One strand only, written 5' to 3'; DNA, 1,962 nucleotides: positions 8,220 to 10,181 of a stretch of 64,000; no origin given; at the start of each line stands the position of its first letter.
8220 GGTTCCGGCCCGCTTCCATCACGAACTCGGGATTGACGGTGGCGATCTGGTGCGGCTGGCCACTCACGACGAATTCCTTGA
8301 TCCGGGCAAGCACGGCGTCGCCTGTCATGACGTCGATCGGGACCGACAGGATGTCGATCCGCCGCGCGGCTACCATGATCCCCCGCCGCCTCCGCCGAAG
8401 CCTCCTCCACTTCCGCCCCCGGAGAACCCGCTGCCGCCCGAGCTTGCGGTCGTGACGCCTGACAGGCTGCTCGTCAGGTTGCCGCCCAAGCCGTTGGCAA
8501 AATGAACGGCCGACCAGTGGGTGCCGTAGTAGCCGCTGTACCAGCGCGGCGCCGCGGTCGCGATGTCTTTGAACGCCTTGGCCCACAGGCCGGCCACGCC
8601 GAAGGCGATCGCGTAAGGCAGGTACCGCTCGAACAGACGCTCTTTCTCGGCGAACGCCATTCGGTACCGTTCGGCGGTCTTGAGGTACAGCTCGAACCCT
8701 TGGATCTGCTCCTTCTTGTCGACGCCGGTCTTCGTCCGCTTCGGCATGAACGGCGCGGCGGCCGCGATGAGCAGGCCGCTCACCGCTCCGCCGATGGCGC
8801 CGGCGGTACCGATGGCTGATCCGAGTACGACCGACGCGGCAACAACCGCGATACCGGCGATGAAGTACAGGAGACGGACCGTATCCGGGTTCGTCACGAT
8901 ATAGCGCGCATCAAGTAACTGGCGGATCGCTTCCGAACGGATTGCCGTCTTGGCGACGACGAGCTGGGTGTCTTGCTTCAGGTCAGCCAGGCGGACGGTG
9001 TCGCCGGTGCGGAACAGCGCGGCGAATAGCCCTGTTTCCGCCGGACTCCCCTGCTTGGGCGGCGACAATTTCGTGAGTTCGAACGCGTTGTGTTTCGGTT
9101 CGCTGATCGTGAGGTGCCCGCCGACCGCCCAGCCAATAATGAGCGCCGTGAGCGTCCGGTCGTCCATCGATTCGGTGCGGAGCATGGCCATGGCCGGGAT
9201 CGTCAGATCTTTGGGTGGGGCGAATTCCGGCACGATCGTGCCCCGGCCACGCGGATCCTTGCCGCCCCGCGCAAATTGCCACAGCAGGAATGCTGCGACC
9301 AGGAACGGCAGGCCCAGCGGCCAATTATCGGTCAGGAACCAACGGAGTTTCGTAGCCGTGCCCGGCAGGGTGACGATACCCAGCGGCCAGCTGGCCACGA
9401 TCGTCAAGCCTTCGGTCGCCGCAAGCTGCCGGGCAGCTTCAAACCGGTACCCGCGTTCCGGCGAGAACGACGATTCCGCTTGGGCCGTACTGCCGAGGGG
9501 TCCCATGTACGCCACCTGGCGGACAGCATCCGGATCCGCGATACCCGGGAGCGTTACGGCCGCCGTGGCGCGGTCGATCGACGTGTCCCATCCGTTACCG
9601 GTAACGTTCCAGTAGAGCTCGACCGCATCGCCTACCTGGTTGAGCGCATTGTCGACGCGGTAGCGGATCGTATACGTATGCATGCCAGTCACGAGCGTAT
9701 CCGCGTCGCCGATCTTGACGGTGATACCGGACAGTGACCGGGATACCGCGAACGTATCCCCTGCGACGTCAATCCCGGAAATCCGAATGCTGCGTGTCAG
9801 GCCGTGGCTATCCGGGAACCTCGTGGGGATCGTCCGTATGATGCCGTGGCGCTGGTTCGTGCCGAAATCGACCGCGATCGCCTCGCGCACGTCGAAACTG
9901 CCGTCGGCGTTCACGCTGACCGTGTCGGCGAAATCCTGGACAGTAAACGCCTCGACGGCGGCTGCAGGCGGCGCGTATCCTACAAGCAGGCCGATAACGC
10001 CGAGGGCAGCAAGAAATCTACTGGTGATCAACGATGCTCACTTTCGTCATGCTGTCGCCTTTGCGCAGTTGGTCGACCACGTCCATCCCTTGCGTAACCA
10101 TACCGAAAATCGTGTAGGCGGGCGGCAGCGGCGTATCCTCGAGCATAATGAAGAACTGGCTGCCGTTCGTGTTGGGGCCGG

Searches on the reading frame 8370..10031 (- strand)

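Call 51: search_protein_families(library=pfam, proteins=[window:8370-10031:-], max_evalue=1)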
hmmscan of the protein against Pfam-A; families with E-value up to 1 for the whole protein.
window:8370-10031:- (553 aa): 2 families
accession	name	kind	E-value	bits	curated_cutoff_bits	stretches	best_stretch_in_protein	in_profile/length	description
PF09972.14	DUF2207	-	2.1e-28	100.1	24.4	1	33-215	4-172/172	Predicted membrane protein (DUF2207) N-terminal domain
PF20990.2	DUF2207_C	-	2.5e-27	96.6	33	1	269-487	5-247/247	Predicted membrane protein (DUF2207) C-terminal domain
